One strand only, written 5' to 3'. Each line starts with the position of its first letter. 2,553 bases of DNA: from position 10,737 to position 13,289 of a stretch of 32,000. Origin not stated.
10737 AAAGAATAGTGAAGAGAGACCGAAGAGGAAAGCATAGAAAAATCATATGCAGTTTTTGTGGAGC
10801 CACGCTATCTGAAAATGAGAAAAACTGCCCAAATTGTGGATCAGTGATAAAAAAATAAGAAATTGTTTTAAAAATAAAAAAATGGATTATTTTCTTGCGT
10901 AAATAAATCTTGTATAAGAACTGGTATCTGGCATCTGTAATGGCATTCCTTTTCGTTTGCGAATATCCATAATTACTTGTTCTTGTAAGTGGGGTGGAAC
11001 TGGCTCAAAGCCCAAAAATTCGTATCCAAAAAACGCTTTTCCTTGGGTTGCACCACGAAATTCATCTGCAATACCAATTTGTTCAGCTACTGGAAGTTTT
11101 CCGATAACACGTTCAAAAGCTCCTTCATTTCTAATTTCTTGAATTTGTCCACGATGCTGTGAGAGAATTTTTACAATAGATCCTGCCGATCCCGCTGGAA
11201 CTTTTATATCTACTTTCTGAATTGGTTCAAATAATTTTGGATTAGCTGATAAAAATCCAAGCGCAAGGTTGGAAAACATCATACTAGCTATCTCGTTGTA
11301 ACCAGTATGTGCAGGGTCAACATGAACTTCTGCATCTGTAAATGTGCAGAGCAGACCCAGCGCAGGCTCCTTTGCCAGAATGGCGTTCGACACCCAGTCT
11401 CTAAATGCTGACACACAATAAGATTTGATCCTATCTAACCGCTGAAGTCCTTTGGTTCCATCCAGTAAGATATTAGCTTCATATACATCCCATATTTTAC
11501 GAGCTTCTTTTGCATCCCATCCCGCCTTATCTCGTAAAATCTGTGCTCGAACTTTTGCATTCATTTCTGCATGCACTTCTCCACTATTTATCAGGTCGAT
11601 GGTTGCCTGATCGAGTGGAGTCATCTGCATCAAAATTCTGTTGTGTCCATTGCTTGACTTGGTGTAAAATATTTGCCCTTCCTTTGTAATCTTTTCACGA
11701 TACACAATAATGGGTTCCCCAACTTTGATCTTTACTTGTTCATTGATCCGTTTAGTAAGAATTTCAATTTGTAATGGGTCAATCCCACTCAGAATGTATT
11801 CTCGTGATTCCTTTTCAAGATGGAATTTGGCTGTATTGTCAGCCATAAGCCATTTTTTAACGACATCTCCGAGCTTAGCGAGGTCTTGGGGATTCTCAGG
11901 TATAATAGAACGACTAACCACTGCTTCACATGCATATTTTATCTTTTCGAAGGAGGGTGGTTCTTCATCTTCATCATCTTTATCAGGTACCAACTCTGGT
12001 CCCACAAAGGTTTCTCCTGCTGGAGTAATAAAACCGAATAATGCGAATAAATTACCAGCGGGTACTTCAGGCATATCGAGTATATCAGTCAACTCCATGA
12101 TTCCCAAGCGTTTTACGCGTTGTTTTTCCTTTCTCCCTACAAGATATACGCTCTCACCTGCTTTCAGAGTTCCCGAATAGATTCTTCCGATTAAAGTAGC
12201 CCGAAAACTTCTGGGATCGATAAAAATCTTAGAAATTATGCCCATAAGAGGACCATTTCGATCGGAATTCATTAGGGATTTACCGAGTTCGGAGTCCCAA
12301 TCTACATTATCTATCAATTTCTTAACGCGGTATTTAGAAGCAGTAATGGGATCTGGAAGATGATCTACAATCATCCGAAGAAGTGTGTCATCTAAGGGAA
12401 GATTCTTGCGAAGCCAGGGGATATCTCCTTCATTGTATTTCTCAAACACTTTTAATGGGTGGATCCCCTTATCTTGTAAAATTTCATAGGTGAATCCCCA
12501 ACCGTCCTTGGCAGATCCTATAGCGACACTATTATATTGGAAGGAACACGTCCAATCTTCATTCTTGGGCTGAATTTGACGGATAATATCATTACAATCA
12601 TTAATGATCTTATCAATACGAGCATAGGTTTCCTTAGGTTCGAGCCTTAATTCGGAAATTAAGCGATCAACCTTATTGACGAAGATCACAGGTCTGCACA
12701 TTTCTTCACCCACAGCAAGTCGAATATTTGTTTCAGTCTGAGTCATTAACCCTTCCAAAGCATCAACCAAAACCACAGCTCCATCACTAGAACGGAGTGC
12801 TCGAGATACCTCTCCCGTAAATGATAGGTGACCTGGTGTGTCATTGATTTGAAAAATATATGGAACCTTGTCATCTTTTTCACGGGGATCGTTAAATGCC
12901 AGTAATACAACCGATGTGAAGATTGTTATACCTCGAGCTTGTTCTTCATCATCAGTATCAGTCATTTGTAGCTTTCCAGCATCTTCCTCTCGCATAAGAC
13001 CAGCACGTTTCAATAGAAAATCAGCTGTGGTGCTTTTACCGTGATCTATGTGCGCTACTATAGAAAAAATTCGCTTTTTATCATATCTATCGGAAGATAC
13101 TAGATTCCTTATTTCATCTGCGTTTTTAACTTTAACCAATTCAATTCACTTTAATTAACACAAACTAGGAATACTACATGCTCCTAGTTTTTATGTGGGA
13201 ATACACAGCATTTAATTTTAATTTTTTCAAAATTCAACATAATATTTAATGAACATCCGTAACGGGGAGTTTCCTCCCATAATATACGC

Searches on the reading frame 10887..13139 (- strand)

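Call 10: search_protein_families(library=pfam, proteins=[window:10887-13139:-])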
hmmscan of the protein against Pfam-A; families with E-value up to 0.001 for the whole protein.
window:10887-13139:- (750 aa): 5 families
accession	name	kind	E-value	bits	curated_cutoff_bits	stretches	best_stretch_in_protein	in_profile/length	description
PF00009.33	GTP_EFTU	-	2.1e-41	142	26.5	1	22-262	3-187/188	Elongation factor Tu GTP binding domain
PF00679.30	EFG_C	-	6.7e-22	77.8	27.9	1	636-721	2-88/89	Elongation factor G C-terminus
PF14492.12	EFG_III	-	1.3e-10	41.6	27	1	405-473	3-71/75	Elongation Factor G, domain III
PF03764.24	EFG_IV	-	1.7e-10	41.2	24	1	526-613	11-101/121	Elongation factor G, domain IV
PF03144.31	GTP_EFTU_D2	-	3.3e-08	34.3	30.3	1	316-370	4-63/73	Elongation factor Tu domain 2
